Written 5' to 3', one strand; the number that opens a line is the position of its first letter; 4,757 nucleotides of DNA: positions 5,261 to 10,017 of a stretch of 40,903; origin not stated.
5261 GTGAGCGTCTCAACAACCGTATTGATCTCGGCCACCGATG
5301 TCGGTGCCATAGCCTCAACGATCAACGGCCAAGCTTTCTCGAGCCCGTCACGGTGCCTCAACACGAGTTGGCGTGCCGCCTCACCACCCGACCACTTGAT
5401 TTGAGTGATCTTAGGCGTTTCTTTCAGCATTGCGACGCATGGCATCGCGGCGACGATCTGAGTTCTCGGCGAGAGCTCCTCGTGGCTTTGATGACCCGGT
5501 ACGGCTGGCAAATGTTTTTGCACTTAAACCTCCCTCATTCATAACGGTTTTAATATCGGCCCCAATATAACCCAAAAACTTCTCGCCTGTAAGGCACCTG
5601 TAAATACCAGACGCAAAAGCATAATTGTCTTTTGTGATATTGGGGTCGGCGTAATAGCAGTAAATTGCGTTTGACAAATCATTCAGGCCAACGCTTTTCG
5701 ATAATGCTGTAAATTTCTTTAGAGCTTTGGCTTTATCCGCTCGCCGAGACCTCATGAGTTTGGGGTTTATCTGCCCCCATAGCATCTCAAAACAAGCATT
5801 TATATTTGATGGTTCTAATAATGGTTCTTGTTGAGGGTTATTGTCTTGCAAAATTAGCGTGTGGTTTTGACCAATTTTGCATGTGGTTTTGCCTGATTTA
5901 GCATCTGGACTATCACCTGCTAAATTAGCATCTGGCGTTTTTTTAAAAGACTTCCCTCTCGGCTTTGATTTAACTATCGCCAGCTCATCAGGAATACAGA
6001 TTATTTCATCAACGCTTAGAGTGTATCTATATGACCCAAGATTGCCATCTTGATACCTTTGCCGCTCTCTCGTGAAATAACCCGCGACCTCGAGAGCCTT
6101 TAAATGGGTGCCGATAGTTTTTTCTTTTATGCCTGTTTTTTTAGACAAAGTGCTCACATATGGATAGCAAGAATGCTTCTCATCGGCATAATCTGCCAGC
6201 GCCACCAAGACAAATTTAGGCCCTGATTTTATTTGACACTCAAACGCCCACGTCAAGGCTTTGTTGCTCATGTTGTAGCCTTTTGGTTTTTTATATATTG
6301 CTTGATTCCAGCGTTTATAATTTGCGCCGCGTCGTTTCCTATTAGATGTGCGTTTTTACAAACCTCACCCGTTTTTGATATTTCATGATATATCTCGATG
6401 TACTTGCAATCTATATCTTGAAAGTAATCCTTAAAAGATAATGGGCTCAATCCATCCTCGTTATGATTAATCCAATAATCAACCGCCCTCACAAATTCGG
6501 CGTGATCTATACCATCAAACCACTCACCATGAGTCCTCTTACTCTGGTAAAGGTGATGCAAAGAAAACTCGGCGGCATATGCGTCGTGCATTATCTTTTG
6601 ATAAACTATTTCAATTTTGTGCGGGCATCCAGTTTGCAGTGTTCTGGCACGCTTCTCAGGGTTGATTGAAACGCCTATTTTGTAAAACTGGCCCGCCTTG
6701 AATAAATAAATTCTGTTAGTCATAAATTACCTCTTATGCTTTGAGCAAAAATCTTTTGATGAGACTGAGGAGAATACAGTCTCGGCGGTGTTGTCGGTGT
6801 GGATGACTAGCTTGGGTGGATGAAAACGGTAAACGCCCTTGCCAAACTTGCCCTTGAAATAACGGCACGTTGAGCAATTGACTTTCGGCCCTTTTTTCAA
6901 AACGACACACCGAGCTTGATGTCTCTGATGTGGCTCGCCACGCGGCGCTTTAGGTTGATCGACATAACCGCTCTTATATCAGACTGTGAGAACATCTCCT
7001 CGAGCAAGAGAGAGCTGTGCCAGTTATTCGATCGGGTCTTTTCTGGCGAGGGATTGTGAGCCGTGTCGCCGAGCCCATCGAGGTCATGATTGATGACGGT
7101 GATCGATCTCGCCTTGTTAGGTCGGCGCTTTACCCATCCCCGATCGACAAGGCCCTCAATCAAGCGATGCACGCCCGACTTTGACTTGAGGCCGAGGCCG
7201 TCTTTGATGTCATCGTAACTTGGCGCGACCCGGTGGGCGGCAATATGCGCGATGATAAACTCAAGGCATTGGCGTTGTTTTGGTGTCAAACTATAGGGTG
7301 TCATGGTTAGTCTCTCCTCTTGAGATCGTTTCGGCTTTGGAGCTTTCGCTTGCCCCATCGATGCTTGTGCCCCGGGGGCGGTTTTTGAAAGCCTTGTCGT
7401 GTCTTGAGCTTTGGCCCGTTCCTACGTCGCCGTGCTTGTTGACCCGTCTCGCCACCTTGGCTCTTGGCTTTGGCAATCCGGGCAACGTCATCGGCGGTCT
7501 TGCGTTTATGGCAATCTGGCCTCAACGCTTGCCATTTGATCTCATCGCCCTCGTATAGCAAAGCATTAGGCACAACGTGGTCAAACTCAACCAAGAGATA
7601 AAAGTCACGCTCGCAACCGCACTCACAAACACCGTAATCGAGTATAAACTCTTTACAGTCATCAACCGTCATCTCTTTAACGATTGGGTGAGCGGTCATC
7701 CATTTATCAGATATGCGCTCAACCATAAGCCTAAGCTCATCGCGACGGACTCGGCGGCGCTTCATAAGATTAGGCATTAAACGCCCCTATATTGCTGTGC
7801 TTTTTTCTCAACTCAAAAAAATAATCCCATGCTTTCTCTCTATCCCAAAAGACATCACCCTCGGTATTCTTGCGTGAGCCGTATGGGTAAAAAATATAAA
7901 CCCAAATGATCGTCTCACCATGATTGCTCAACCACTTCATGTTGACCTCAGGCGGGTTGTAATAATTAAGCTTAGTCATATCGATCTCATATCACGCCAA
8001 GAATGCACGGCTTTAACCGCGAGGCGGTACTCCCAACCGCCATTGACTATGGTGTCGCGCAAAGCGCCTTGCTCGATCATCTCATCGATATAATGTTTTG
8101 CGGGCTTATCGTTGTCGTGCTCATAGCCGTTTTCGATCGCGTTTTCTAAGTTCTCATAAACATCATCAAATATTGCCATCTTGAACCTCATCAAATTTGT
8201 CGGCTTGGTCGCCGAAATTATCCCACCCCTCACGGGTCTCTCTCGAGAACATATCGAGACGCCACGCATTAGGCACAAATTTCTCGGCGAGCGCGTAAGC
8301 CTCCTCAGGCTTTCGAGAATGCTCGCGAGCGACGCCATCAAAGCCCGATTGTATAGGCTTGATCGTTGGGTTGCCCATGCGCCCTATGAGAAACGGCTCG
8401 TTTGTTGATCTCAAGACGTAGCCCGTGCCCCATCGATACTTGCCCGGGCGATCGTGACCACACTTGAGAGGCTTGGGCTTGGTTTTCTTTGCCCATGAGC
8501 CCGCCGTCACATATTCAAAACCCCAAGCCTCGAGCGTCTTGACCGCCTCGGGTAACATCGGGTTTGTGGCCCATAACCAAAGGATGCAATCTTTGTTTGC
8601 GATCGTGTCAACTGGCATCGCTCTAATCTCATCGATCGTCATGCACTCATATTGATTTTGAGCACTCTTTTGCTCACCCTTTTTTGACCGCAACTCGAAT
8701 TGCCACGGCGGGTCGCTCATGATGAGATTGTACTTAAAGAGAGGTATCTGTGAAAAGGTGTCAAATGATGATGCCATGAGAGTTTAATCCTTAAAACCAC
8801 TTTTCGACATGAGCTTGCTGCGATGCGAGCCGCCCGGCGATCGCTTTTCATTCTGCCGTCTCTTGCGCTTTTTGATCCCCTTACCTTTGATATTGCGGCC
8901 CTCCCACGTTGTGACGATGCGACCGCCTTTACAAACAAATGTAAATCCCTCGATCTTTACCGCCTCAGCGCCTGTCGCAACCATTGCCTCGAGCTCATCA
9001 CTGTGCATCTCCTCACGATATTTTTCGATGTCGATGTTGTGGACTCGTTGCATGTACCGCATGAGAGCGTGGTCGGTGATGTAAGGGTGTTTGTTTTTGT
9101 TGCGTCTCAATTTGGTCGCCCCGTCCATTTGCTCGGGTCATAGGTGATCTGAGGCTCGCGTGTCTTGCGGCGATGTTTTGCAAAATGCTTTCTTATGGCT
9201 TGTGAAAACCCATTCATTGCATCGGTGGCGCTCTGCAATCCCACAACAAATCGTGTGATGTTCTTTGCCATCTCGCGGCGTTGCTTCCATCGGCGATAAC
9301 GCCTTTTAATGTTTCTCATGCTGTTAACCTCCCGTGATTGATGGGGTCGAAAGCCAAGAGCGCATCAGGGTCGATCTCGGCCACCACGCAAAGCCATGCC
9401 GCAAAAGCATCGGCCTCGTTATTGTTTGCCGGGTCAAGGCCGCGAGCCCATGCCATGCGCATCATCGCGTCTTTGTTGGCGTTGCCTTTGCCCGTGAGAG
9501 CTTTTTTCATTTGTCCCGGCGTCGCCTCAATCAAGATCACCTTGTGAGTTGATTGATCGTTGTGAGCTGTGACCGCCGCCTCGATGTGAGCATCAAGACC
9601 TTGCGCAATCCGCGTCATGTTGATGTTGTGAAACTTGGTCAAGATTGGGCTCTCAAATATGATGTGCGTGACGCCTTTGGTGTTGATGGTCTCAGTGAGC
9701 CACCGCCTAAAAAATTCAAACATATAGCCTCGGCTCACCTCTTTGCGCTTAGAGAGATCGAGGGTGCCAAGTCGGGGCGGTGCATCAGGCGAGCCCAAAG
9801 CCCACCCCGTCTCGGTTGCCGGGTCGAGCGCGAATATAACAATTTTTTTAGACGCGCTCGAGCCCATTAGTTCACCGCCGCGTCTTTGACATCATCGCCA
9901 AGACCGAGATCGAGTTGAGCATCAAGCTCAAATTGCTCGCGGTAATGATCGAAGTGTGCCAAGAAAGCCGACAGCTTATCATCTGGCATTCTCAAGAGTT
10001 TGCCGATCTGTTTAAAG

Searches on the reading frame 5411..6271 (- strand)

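Call 10: search_protein_families(library=pfam, proteins=[window:5411-6271:-], max_evalue=0.01)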
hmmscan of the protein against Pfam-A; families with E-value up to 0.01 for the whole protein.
window:5411-6271:- (286 aa): 2 families
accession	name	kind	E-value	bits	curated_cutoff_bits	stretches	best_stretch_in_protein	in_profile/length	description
PF13730.12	HTH_36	-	7.7e-12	45.3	25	1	19-65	8-54/55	Helix-turn-helix domain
PF01022.26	HTH_5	-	0.0034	17.7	22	1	38-65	17-44/47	Bacterial regulatory protein, arsR family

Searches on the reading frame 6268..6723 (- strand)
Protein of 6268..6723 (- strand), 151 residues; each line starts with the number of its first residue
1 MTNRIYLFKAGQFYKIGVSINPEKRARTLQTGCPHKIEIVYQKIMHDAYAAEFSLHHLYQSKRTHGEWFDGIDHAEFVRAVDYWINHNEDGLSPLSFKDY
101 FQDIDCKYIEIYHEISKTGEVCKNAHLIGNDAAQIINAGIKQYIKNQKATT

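Call 10: search_protein_families(library=pfam, proteins=[window:6268-6723:-], max_evalue=0.01)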
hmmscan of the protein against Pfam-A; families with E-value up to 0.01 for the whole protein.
window:6268-6723:- (151 aa): 2 families
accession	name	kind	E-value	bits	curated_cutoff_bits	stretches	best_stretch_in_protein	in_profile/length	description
PF13455.12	MUG113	-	6.7e-13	49.5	22.3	1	14-70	1-60/73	Meiotically up-regulated gene 113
PF10544.15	T5orf172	-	2.8e-09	37.8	20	1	5-84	3-100/101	T5orf172 domain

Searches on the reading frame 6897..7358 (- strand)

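Call 9: search_protein_families(library=pfam, proteins=[window:6897-7358:-], max_evalue=0.01)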
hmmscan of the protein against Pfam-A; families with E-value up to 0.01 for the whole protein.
window:6897-7358:- (153 aa): 4 families
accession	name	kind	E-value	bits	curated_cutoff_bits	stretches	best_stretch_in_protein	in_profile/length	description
PF01726.22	LexA_DNA_bind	-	9.8e-12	44.9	23.7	1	23-84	3-64/65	LexA DNA binding domain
PF12802.13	MarR_2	-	2e-05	25.1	27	1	24-82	3-56/61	MarR family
PF09339.16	HTH_IclR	-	0.0013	18.9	22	1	39-80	12-52/52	IclR helix-turn-helix domain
PF25213.1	HVO_A0261_N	-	0.0017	18.6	35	1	59-81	37-59/86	HVO_A0261 N-terminal domain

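Call 34: search_protein_families(library=ncbifam, proteins=[window:6897-7358:-], max_evalue=0.01)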
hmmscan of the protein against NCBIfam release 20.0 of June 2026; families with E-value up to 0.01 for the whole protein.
window:6897-7358:- (153 aa): 1 family
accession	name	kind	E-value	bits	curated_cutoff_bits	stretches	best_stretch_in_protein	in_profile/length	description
TIGR00498.1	lexA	equivalog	1.8e-11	44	110.95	1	23-91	3-71/203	transcriptional repressor LexA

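Call 105: search_protein_families(library=phrogs, proteins=[window:6897-7358:-], max_evalue=0.001)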
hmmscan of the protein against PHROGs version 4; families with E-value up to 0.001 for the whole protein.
window:6897-7358:- (153 aa): 4 families
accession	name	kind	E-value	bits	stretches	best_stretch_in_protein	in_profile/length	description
phrog_3502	-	unknown function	2.4e-16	61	1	18-91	43-116/131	-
phrog_24920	-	unknown function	3.4e-05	24.8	1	24-90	4-70/125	-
phrog_270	-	DNA, RNA and nucleotide metabolism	3.6e-05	24.3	1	27-105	48-129/383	replication initiation protein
phrog_362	-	transcription regulation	6.1e-05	24.3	1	23-94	3-74/106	transcriptional repressor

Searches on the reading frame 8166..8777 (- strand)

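Call 47: search_protein_families(library=pfam, proteins=[window:8166-8777:-], max_evalue=0.01)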
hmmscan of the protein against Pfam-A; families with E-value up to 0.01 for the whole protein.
window:8166-8777:- (203 aa): 1 family
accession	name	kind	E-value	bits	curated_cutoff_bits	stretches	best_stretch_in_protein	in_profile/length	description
PF05063.20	MT-A70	-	9.7e-29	100.9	23.9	1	16-191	1-172/172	MT-A70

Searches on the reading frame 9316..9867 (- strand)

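Call 47: search_protein_families(library=pfam, proteins=[window:9316-9867:-], max_evalue=0.01)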
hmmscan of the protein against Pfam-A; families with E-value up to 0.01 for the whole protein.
window:9316-9867:- (183 aa): 1 family
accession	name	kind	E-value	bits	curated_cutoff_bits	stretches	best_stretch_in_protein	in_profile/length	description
PF02075.23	RuvC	-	0.0076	16.6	22.2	1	109-139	93-123/148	Crossover junction endodeoxyribonuclease RuvC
